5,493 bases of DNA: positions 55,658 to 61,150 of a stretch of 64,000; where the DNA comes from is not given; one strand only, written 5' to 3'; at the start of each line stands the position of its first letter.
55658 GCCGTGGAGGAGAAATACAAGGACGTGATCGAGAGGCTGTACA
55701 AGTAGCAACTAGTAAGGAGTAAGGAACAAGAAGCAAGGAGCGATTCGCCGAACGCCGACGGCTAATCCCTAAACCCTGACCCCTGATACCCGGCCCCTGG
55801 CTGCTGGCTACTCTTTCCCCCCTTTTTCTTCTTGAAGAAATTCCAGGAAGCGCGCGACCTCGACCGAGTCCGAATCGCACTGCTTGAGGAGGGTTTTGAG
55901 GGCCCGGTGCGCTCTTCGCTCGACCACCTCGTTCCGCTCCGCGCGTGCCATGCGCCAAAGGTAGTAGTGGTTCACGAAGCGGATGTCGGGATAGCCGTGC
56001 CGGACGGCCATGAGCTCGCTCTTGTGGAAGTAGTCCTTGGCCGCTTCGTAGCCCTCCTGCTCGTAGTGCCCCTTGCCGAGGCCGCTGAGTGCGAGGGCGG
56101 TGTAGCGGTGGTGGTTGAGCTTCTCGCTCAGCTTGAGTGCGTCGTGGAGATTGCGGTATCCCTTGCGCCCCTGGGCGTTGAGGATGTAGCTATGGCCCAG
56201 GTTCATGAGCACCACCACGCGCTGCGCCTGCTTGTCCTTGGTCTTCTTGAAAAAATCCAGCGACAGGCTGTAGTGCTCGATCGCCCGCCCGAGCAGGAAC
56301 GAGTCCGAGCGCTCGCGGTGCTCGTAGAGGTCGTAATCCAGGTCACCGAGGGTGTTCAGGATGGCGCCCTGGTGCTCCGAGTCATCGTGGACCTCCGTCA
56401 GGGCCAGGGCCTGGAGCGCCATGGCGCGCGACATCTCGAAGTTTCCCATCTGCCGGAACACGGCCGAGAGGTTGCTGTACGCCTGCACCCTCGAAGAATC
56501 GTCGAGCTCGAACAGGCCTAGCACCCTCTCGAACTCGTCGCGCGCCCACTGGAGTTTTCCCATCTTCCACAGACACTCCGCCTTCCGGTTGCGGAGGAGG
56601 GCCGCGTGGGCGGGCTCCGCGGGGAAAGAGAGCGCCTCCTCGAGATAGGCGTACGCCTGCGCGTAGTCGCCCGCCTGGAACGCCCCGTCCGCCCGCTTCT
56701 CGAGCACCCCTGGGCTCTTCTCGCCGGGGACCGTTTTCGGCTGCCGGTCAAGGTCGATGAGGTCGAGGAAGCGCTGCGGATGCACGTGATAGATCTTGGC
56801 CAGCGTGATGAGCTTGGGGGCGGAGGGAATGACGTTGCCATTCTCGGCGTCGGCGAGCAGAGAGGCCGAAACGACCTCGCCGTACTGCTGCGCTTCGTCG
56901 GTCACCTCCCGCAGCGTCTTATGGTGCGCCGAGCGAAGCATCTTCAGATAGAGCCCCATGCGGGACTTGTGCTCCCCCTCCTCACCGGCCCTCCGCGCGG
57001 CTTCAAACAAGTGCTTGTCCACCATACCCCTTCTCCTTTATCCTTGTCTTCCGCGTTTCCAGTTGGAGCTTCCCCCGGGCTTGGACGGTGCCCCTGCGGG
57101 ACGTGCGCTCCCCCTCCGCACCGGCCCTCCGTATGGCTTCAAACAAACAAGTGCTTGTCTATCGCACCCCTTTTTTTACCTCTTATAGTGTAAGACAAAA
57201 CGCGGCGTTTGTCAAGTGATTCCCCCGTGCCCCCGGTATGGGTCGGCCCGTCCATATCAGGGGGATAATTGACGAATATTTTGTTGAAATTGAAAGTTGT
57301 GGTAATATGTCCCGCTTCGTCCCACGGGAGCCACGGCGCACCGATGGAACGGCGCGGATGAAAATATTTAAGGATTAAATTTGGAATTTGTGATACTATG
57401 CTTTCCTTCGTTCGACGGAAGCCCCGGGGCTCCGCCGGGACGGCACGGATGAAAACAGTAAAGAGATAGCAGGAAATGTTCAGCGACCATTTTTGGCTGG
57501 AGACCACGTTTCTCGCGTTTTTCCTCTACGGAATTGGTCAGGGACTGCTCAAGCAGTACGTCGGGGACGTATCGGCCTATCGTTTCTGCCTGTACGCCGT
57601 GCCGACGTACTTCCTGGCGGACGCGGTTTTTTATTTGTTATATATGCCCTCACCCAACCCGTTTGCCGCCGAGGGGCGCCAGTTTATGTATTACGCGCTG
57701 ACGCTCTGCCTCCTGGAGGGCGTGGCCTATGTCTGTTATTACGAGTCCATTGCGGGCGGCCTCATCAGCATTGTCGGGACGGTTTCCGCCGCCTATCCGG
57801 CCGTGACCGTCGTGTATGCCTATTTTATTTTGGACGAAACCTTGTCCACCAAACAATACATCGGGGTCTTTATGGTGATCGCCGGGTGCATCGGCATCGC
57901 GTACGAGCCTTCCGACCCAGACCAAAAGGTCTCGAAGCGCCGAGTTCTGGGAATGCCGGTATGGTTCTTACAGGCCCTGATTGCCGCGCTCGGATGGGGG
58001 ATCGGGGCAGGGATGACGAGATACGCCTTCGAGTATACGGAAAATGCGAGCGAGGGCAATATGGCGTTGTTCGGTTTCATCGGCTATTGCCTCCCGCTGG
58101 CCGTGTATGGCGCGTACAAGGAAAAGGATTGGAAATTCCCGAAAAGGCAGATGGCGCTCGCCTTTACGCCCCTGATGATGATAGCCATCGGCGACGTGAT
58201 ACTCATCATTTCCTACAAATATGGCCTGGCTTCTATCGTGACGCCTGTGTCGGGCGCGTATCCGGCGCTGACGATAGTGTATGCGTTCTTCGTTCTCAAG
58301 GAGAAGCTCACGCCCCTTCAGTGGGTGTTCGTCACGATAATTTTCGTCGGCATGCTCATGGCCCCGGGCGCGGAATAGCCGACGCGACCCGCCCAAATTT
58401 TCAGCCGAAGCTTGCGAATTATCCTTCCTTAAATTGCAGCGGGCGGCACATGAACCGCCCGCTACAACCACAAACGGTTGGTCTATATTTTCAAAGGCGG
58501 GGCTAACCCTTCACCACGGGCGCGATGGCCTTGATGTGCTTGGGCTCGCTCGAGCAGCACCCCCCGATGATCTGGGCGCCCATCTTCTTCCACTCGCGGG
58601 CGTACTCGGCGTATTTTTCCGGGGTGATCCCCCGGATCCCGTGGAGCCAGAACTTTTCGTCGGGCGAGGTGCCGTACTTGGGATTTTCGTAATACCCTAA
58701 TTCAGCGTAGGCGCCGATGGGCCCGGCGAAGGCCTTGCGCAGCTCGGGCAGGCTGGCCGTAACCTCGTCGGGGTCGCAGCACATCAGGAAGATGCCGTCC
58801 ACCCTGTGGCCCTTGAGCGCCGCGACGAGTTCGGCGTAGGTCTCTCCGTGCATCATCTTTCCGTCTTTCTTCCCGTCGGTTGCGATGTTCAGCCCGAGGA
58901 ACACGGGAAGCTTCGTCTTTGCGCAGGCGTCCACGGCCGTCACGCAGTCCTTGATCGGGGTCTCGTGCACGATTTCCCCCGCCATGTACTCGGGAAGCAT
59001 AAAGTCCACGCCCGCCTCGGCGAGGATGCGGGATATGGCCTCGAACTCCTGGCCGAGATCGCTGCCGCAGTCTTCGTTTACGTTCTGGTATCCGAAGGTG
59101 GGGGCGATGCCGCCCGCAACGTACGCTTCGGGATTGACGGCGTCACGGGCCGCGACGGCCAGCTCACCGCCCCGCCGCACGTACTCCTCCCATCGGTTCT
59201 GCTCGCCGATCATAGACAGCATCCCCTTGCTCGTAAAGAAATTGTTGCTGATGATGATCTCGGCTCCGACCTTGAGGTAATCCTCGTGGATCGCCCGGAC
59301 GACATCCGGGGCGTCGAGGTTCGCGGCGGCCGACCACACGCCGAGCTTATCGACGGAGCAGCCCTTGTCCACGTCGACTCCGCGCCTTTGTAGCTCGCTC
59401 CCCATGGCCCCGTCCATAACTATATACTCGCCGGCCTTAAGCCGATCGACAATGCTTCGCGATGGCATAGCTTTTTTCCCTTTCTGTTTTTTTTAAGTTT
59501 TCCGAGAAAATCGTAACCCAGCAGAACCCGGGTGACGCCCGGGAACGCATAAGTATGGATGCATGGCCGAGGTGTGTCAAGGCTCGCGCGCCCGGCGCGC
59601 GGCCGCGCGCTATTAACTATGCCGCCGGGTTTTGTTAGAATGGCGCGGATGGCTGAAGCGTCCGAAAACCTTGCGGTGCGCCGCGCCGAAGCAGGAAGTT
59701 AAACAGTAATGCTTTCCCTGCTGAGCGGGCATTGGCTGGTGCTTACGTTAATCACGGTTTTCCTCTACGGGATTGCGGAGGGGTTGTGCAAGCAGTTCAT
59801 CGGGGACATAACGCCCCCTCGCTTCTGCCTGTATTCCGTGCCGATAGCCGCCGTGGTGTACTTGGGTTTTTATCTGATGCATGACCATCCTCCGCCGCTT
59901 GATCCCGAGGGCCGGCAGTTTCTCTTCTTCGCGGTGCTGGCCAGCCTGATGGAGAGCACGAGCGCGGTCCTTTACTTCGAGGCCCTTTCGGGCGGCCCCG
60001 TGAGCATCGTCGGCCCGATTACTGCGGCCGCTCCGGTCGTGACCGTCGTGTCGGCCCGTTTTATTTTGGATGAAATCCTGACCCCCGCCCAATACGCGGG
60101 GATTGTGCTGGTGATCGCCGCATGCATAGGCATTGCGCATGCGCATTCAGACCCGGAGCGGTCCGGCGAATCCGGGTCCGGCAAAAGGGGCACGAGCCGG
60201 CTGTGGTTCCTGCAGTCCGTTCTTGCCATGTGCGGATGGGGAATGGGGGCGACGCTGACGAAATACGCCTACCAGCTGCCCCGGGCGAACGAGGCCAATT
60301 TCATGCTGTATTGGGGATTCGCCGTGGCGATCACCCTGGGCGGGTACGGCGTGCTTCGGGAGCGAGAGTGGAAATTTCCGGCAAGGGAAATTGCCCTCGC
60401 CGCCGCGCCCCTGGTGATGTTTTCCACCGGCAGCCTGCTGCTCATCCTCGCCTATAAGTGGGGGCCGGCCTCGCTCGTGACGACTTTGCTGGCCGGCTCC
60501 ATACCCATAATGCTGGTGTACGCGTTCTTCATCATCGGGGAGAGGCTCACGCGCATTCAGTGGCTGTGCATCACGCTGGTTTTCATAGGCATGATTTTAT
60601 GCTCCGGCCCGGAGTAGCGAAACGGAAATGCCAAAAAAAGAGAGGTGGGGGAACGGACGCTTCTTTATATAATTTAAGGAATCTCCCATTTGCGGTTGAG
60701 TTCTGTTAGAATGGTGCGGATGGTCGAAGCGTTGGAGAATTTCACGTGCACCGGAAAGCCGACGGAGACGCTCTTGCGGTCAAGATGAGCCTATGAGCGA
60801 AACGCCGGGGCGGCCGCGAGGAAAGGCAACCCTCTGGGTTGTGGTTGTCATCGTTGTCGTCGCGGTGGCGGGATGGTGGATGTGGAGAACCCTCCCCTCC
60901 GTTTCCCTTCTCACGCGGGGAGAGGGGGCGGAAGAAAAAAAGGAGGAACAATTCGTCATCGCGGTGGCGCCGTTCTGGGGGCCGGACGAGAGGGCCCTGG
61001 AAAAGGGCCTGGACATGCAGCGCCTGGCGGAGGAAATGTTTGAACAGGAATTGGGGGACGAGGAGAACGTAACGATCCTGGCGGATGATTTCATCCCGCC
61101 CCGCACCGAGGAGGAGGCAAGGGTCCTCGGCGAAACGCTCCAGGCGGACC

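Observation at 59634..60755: Conserved hairpin leader with a compensatory base change upstream of a DMT transporter gene and the TPR-DMT operon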

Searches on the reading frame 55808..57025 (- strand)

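Call 13: search_protein_families(library=pfam, proteins=[window:55808-57025:-], max_evalue=0.01)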
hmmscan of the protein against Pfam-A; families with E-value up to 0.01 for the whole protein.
window:55808-57025:- (405 aa): 9 families
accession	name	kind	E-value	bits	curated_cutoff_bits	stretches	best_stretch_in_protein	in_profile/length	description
PF13424.12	TPR_12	-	2.5e-15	56.9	30.1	3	142-210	3-75/77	Tetratricopeptide repeat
PF07719.23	TPR_2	-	1.1e-09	38.1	27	0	107-133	3-29/34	Tetratricopeptide repeat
PF13560.12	HTH_31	-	1.9e-05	25.3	27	1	23-84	2-59/64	Helix-turn-helix domain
PF13374.12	TPR_10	-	4.1e-05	23.9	27.5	1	181-211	3-33/42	Tetratricopeptide repeat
PF00515.34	TPR_1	-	6.1e-05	23.1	27.8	0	145-171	4-30/34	Tetratricopeptide repeat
PF13181.12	TPR_8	-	6.2e-05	23.3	25.7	0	181-210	2-31/34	Tetratricopeptide repeat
PF14559.12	TPR_19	-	8.7e-05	23.2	25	1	115-169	1-52/68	Tetratricopeptide repeat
PF17874.7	TPR_MalT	-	0.0013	18.5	45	0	135-215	72-156/336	MalT-like TPR region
PF12895.13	ANAPC3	-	0.0059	17.3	27.2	0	116-167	34-81/82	Anaphase-promoting complex, cyclosome, subunit 3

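Call 72: search_protein_families(library=ncbifam, proteins=[window:55808-57025:-], max_evalue=0.001)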
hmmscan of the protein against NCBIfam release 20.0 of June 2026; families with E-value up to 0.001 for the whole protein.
window:55808-57025:- (405 aa): 5 families
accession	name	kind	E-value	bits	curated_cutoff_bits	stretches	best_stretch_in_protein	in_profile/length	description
NF053520.1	HK_Porph_FimS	equivalog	1.5e-08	33.4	600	1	247-350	182-284/618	sensor histidine kinase FimS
NF053779.1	BT3442_fam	equivalog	4.3e-05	22.4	940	1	179-336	101-248/563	BT3442 family protein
NF053617.1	SARPRegAfsRStmc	equivalog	0.00027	19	1430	1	175-337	731-890/986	SARP-family global regulator AfsR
TIGR02521.1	type_IV_pilW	equivalog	0.00033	20.3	154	0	262-336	23-91/234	type IV pilus biogenesis/stability protein PilW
NF053720.1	NsdA_fam_reg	subfamily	0.00069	19.2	75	0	115-182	339-408/432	NsdA family TPR-like regulatory protein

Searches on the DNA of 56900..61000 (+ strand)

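Call 4: search_rna_families(source=window, start=56900, end=61000, threshold=evalue, max_evalue=10, show_alignments=3)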
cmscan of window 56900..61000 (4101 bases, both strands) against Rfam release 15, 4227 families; matches with E-value up to 10: 5.
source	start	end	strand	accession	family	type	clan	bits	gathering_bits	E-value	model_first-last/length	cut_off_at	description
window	58432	58500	-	RF01811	PtaRNA1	Gene; antitoxin;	-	22.9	47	0.23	1-72/72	no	Plasmid transferred anti-sense RNA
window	60809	60862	+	RF03732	mir-2057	Gene; miRNA;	-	20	100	1.9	1-72/72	no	mir-2057 microRNA precursor family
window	58434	58467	-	RF03660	mir-4018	Gene; miRNA;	-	18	66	5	11-44/54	no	mir-4018 microRNA precursor family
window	60353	60404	-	RF01122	sR39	Gene; snRNA; snoRNA; CD-box;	-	14.9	50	2.1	1-56/56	no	Small nucleolar RNA sR39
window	56959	56978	-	RF03092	Ocean-VII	Gene; sRNA;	-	12.7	53.5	4.8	19-38/41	no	Ocean-VII RNA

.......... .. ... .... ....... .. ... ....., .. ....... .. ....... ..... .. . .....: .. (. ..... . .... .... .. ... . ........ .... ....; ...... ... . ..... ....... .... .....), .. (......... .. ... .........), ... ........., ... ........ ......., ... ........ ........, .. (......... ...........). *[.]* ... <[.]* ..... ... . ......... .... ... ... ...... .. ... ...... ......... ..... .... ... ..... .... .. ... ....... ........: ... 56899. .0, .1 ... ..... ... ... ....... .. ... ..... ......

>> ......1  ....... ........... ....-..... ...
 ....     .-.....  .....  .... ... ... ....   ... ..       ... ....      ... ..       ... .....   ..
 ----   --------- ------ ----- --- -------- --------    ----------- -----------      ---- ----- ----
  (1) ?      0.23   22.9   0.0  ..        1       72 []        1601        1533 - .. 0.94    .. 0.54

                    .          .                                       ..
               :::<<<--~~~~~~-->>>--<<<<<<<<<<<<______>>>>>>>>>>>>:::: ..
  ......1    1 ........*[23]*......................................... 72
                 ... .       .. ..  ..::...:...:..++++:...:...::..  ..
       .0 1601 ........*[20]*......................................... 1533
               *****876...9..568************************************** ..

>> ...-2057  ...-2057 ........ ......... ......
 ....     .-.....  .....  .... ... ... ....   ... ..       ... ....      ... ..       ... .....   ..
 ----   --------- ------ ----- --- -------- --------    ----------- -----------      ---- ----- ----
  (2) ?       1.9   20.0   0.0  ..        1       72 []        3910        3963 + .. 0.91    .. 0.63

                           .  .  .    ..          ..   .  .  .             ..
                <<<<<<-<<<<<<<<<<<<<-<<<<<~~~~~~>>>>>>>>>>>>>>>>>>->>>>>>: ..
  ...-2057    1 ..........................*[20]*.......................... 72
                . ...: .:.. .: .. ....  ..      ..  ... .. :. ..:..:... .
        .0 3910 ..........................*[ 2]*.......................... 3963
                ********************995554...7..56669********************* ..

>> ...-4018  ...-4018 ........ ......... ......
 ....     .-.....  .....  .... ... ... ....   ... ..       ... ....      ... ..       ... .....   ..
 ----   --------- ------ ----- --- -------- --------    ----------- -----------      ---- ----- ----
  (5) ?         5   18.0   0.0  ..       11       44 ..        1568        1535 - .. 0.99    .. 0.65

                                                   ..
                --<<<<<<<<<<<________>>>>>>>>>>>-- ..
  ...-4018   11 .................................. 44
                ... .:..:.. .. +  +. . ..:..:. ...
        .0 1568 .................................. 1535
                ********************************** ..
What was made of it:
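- There is no Rfam hit at E<=10 (call 4).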

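Call 57: build_rna_model(alignment_id=A5, structure=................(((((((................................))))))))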
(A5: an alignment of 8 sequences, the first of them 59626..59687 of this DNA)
Model R1 built from alignment A5 (8 sequences, 62 columns); structure: as given.
model positions 62; base pairs 7; branch points 0; effective number of sequences 2.97; information 0.902 bits per position. Calibrated on 0.2 Mb of random sequence (short: E-values are rough).
structure used (alignment columns):
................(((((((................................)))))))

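Call 58: search_with_rna_model(model_id=R1, source=window, filters=off, max_evalue=10, show_alignments=6)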
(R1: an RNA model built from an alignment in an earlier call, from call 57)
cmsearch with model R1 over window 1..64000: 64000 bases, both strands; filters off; matches with E-value up to 10: 29.
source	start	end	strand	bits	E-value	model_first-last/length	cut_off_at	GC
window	59626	59687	+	85.6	3.4e-25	1-62/62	no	0.63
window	60697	60752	+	73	3.3e-21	1-62/62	no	0.5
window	31871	31910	+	13.5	0.016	17-62/62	no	0.55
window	29251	29283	+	9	0.44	1-62/62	no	0.55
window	24592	24659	+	8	0.88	1-62/62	no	0.47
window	16556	16607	-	7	1.8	1-62/62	no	0.56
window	24751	24799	-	6.9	2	1-62/62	no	0.63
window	29852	29876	-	6.7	2.2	31-55/62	no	0.4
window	57941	57975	+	6.4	2.8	1-62/62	no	0.54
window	36066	36110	-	6.3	2.9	1-62/62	no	0.67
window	53502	53521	-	6.3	3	36-55/62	no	0.4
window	4300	4318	-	6.2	3.1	37-55/62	no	0.47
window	22473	22512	+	6.2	3.2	1-62/62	no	0.82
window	32317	32369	-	6.1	3.5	1-62/62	no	0.74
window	16200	16224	+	6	3.7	17-62/62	no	0.72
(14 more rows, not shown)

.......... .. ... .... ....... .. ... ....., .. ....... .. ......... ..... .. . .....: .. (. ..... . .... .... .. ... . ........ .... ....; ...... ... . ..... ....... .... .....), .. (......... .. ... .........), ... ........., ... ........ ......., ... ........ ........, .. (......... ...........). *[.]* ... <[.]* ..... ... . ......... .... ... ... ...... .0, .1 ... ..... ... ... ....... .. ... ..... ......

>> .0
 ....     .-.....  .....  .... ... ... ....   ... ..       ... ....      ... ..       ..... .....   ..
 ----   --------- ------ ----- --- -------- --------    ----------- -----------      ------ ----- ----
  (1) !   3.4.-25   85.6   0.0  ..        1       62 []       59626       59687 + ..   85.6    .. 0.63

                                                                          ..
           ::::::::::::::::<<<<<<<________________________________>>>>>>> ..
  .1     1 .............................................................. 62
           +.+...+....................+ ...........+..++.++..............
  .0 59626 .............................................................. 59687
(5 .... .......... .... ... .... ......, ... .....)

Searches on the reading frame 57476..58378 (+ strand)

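Call 13: search_protein_families(library=pfam, proteins=[window:57476-58378:+], max_evalue=0.01)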
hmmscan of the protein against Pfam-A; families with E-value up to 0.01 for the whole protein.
window:57476-58378:+ (300 aa): 4 families
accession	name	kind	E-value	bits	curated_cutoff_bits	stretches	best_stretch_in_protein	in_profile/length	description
PF00892.27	EamA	-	9.5e-25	87.9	28.2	2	163-295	3-132/135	EamA-like transporter family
PF03151.22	TPT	-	2.7e-07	30.7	30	1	69-139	63-133/291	Triose-phosphate Transporter family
PF05653.20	Mg_trans_NIPA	-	7.6e-05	22.5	26.2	0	227-293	50-116/295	Magnesium transporter NIPA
PF04142.21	Nuc_sug_transp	-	0.00015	21.4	27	0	111-217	123-198/315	Nucleotide-sugar transporter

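Call 72: search_protein_families(library=ncbifam, proteins=[window:57476-58378:+], max_evalue=0.001)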
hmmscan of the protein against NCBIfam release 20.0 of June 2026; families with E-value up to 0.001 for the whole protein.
window:57476-58378:+ (300 aa): 4 families
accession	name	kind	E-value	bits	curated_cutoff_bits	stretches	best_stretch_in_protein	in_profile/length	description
TIGR03340.1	phn_DUF6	hypoth_equivalog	7e-10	39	288.15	1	191-297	25-134/281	phosphonate utilization associated putative membrane protein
NF008676.0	PRK11689.1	equivalog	4e-09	36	194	1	41-139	186-285/297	aromatic amino acid DMT transporter YddG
TIGR00817.1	tpt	subfamily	4.2e-05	23.2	317.9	0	90-139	84-133/302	Tpt phosphate/phosphoenolpyruvate translocator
TIGR00950.1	2A78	equivalog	0.00029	20.3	230.2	0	51-139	176-264/264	carboxylate/amino acid/amine transporter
